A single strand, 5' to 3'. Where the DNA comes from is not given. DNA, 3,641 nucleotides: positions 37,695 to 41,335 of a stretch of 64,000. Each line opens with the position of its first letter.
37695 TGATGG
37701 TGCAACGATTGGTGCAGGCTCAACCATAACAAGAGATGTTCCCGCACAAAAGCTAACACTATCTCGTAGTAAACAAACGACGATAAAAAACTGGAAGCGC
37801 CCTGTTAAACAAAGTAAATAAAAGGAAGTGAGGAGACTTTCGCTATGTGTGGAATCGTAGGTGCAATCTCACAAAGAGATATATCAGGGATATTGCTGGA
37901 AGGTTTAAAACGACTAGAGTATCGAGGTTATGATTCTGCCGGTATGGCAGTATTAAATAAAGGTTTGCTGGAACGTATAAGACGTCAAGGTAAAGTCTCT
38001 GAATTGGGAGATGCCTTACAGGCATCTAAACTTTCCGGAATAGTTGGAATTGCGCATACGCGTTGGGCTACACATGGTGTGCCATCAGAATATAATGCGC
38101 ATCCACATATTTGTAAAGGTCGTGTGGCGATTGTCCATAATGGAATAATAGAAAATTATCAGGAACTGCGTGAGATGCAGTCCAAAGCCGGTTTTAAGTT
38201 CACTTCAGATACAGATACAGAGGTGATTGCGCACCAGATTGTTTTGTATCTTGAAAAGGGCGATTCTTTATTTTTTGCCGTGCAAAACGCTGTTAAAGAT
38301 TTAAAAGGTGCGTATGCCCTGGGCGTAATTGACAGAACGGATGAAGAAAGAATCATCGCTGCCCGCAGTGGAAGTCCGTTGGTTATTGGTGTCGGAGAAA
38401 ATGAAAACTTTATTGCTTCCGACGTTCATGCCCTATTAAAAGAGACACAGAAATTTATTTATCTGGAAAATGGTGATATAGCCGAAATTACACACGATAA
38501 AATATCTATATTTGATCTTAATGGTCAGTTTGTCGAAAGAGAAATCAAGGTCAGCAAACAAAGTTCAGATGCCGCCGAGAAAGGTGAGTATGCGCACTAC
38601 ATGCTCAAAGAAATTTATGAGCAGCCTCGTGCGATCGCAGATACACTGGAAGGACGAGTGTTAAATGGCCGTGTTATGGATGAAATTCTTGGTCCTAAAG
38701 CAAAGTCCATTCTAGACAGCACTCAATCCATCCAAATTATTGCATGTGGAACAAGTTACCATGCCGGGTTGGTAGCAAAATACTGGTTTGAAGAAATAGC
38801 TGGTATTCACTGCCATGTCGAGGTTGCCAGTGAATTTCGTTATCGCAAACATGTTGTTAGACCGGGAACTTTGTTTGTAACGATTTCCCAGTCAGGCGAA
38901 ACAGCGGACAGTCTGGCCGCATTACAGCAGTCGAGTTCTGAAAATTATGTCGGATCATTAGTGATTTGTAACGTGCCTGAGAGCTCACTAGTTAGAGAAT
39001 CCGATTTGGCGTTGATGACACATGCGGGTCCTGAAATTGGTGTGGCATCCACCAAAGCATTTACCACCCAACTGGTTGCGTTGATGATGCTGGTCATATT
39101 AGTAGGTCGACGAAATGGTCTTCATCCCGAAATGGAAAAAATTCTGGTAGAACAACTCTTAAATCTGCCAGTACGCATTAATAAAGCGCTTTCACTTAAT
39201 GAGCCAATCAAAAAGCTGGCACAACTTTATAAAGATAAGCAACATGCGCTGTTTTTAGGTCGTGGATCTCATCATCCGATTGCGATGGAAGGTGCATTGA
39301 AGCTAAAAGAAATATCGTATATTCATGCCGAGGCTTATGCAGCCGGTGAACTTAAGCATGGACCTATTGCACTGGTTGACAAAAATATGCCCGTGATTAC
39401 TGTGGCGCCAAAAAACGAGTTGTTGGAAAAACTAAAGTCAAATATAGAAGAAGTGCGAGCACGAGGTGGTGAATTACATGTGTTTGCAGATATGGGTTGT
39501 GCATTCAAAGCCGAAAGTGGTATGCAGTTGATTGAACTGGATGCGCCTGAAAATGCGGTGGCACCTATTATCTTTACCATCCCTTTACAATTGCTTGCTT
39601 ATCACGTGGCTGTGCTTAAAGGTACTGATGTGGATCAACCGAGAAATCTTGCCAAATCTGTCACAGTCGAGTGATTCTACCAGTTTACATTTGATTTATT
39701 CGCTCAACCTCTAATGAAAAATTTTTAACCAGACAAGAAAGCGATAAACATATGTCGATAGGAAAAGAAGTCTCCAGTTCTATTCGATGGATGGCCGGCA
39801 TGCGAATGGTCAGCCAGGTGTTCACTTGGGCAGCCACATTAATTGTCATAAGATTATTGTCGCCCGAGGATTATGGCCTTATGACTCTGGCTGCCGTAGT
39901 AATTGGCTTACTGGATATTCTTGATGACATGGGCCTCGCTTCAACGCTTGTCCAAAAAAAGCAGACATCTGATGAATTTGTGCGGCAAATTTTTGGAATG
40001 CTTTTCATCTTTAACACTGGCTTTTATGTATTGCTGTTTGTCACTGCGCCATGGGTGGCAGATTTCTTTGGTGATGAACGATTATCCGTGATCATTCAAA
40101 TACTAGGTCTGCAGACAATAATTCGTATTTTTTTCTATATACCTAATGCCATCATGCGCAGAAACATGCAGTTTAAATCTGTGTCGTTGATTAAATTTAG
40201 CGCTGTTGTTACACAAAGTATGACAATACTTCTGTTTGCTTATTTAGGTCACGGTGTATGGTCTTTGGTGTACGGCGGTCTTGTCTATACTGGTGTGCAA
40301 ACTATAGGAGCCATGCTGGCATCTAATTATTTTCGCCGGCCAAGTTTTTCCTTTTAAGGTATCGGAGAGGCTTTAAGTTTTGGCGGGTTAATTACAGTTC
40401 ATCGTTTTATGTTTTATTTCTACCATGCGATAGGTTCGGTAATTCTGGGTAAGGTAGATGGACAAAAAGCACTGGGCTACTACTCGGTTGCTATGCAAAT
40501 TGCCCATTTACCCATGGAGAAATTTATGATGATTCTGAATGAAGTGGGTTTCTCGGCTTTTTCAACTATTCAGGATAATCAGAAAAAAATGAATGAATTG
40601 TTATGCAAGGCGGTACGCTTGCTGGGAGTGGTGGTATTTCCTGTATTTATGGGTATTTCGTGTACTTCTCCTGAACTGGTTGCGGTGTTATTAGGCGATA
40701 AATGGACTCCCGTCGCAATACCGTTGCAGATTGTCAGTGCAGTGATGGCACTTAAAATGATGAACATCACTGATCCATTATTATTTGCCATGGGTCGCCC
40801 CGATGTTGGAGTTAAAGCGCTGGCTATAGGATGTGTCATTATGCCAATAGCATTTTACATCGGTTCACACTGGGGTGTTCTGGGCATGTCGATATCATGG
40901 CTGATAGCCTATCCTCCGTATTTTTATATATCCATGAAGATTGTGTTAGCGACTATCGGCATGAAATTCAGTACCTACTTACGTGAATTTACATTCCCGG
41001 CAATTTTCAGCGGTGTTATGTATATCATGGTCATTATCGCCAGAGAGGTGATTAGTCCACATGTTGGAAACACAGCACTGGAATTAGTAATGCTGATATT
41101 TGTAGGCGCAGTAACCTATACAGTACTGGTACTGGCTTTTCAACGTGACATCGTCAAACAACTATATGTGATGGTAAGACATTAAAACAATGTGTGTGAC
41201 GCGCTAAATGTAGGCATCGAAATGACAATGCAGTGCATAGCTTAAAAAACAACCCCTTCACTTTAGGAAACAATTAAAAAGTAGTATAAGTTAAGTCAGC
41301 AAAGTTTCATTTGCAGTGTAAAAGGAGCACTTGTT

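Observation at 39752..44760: Eroded accessory patch downstream of glmUS: a Wzx flippase with an internal TAA, a YggU remnant, an orphan 3' half of a CapK-like ligase, and regulators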

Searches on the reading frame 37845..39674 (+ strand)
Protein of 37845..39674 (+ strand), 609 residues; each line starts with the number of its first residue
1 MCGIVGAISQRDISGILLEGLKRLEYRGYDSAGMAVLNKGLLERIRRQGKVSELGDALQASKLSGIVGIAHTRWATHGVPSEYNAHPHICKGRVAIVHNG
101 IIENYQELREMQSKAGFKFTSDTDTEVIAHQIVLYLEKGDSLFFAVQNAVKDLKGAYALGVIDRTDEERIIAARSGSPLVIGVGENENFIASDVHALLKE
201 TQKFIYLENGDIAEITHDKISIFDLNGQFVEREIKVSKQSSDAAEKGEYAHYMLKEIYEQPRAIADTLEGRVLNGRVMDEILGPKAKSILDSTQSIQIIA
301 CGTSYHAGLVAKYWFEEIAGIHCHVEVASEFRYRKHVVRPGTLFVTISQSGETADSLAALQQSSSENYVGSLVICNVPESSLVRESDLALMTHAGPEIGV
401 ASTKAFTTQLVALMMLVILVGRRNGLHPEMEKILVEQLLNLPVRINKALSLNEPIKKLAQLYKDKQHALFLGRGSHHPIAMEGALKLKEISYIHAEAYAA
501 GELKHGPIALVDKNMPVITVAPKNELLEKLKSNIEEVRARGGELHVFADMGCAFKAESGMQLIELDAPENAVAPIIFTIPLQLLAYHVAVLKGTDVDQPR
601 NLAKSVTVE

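Call 6: find_encoding_contigs(protein=window:37845-39674:+, flank=10000, max_places=10)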
Protein window:37845-39674:+ (609 aa): 1 contig read that carries it; 1 place shown.
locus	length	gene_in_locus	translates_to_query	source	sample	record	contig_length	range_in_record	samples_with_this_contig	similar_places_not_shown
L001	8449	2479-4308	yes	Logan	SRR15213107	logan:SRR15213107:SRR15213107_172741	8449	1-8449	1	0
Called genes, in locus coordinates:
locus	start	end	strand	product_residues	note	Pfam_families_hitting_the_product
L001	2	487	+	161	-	?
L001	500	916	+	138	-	PF02823:ATP-synt_DE_N, PF00401:ATP-synt_DE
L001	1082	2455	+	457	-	PF00483:NTP_transferase, PF01128:IspD, PF12804:NTP_transf_3, PF00132:Hexapep, PF25087:GMPPB_C, PF00132:Hexapep, PF25084:LbH_EIF2B, PF25087:GMPPB_C, +4 more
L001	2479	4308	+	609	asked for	PF13522:GATase_6, PF13537:GATase_7, PF01380:SIS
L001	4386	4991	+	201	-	PF01943:Polysacc_synt, PF13440:Polysacc_synt_3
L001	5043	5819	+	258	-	PF13440:Polysacc_synt_3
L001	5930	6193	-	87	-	-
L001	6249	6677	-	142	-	PF01475:FUR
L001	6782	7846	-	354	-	PF00070:Pyr_redox (faint), PF00890:FAD_binding_2, PF01266:DAO, PF03486:HI0933_like (faint), PF07992:Pyr_redox_2 (faint), PF13450:NAD_binding_8 (weak), PF13738:Pyr_redox_3 (faint)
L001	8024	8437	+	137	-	PF22381:Staph_reg_Sar_Rot, PF12802:MarR_2, PF01047:MarR, PF13463:HTH_27 (weak), PF13601:HTH_34 (weak)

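Call 20: list_cluster_members(proteins=[P0121, window:37845-39674:+, P0122, P0010, P0013, P0123])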
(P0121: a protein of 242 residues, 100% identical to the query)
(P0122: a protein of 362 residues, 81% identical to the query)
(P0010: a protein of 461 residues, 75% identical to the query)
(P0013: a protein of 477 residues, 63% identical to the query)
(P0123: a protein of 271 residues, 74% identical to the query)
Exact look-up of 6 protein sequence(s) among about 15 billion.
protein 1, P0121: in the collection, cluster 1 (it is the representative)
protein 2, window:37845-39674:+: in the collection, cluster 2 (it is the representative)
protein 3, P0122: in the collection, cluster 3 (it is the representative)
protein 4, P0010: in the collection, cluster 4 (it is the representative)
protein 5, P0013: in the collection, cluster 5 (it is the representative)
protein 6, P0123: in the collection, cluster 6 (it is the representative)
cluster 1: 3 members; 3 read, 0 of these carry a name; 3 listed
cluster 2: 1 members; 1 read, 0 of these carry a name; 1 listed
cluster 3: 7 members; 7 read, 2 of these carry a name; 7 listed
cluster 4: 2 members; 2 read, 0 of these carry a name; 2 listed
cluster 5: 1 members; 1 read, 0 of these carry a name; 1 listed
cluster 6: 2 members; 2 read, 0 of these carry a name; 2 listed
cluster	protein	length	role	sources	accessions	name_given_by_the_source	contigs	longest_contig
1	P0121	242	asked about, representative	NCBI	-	-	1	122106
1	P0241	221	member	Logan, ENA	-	-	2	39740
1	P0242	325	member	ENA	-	-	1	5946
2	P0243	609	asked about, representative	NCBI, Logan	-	-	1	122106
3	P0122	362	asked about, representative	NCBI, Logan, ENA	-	-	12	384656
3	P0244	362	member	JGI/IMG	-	phenylacetate-CoA ligase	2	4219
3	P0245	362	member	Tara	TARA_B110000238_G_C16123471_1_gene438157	strand:+ start:296 stop:1384 length:1089 start_codon:yes stop_codon:yes gene_type:complete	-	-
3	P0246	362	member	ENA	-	-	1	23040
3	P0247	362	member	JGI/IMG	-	-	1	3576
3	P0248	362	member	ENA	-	-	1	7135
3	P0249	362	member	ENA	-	-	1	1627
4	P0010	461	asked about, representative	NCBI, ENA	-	-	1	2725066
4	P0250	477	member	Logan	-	-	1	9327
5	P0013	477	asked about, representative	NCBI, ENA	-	-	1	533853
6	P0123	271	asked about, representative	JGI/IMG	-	-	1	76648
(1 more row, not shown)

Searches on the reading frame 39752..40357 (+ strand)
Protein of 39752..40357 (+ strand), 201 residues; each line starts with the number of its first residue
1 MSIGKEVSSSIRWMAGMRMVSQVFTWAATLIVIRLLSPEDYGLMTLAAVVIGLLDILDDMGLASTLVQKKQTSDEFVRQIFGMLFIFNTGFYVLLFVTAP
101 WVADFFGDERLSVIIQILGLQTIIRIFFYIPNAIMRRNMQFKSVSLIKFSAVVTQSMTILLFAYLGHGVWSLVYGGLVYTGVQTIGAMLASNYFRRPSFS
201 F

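Call 4: search_protein_families(library=pfam, proteins=[window:39752-40354:+], max_evalue=0.01)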
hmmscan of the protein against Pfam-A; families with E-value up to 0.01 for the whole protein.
window:39752-40354:+ (201 aa): 3 families
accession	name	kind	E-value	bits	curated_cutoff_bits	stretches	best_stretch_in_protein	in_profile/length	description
PF13440.11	Polysacc_synt_3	-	6.7e-42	144.2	23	1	31-200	1-170/293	Polysaccharide biosynthesis protein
PF01943.22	Polysacc_synt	-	3.2e-14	53.5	28.2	1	17-195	11-193/274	Polysaccharide biosynthesis protein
PF06403.16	Lamprin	-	0.0057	17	34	0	144-187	14-59/91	Lamprin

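Call 37: find_encoding_contigs(protein=window:39752-40357:+, flank=6000, max_places=10)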
Protein window:39752-40357:+ (201 aa): 2 contigs read that carry it; 2 places shown.
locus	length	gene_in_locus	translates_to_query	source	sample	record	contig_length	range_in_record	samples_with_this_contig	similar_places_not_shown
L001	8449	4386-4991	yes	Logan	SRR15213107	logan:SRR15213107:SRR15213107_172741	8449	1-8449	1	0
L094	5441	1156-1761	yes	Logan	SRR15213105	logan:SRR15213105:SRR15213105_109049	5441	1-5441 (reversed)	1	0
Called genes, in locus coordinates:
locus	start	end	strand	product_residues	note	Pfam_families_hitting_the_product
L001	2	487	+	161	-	?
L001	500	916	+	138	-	PF02823:ATP-synt_DE_N, PF00401:ATP-synt_DE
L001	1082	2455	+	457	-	PF00483:NTP_transferase, PF01128:IspD, PF12804:NTP_transf_3, PF00132:Hexapep, PF25087:GMPPB_C, PF00132:Hexapep, PF25084:LbH_EIF2B, PF25087:GMPPB_C, +4 more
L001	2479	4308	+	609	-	PF13522:GATase_6, PF13537:GATase_7, PF01380:SIS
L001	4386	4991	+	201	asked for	PF01943:Polysacc_synt, PF13440:Polysacc_synt_3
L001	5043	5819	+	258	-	PF13440:Polysacc_synt_3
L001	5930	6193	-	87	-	-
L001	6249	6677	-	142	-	PF01475:FUR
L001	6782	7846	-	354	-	PF00070:Pyr_redox (faint), PF00890:FAD_binding_2, PF01266:DAO, PF03486:HI0933_like (faint), PF07992:Pyr_redox_2 (faint), PF13450:NAD_binding_8 (weak), PF13738:Pyr_redox_3 (faint)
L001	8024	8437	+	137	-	PF22381:Staph_reg_Sar_Rot, PF12802:MarR_2, PF01047:MarR, PF13463:HTH_27 (weak), PF13601:HTH_34 (weak)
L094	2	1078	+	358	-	?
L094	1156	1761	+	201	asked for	PF01943:Polysacc_synt, PF13440:Polysacc_synt_3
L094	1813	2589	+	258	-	PF13440:Polysacc_synt_3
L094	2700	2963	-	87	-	-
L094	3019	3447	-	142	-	PF01475:FUR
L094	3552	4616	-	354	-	PF00070:Pyr_redox (faint), PF00890:FAD_binding_2, PF01266:DAO, PF03486:HI0933_like (faint), PF07992:Pyr_redox_2 (faint), PF13450:NAD_binding_8 (weak), PF13738:Pyr_redox_3 (faint)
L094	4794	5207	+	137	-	PF22381:Staph_reg_Sar_Rot, PF12802:MarR_2, PF01047:MarR, PF13463:HTH_27 (weak), PF13601:HTH_34 (weak)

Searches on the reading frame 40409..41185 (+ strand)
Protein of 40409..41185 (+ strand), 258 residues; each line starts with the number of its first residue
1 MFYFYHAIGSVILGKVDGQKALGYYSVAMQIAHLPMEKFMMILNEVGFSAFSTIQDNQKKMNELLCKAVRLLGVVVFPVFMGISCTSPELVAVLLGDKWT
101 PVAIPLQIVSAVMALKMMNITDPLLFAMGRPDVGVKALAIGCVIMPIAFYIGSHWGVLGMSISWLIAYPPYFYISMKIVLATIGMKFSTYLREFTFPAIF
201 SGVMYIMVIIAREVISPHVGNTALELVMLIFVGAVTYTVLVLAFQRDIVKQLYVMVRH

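Call 4: search_protein_families(library=pfam, proteins=[window:40409-41182:+], max_evalue=0.01)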
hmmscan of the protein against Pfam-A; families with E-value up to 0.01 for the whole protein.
window:40409-41182:+ (258 aa): 2 families
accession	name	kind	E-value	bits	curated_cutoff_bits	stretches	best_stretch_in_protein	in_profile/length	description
PF13440.11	Polysacc_synt_3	-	8.6e-26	91.3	23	1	2-102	191-291/293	Polysaccharide biosynthesis protein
PF01943.22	Polysacc_synt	-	0.0068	16.3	28.2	1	3-54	222-273/274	Polysaccharide biosynthesis protein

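Call 66: find_encoding_contigs(protein=window:40409-41185:+, flank=6000, max_places=10)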
Protein window:40409-41185:+ (258 aa): 3 contigs read that carry it; 3 places shown.
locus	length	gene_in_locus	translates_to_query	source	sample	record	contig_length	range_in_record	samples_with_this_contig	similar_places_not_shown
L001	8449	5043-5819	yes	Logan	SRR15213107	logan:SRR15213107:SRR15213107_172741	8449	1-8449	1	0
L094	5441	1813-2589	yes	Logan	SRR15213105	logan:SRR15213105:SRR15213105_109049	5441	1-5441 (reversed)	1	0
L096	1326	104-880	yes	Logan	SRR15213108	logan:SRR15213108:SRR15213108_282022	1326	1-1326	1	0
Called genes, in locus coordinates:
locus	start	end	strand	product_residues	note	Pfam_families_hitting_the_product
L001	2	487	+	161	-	?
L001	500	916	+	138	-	PF02823:ATP-synt_DE_N, PF00401:ATP-synt_DE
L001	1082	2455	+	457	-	PF00483:NTP_transferase, PF01128:IspD, PF12804:NTP_transf_3, PF00132:Hexapep, PF25087:GMPPB_C, PF00132:Hexapep, PF25084:LbH_EIF2B, PF25087:GMPPB_C, +4 more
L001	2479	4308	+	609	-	PF13522:GATase_6, PF13537:GATase_7, PF01380:SIS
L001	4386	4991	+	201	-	PF01943:Polysacc_synt, PF13440:Polysacc_synt_3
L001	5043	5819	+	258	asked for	PF13440:Polysacc_synt_3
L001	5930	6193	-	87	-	-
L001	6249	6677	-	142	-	PF01475:FUR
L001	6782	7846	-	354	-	PF00070:Pyr_redox (faint), PF00890:FAD_binding_2, PF01266:DAO, PF03486:HI0933_like (faint), PF07992:Pyr_redox_2 (faint), PF13450:NAD_binding_8 (weak), PF13738:Pyr_redox_3 (faint)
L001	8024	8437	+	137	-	PF22381:Staph_reg_Sar_Rot, PF12802:MarR_2, PF01047:MarR, PF13463:HTH_27 (weak), PF13601:HTH_34 (weak)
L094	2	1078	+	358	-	?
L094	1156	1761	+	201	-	PF01943:Polysacc_synt, PF13440:Polysacc_synt_3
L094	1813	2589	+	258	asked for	PF13440:Polysacc_synt_3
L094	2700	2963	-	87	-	-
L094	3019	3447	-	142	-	PF01475:FUR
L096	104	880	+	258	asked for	PF13440:Polysacc_synt_3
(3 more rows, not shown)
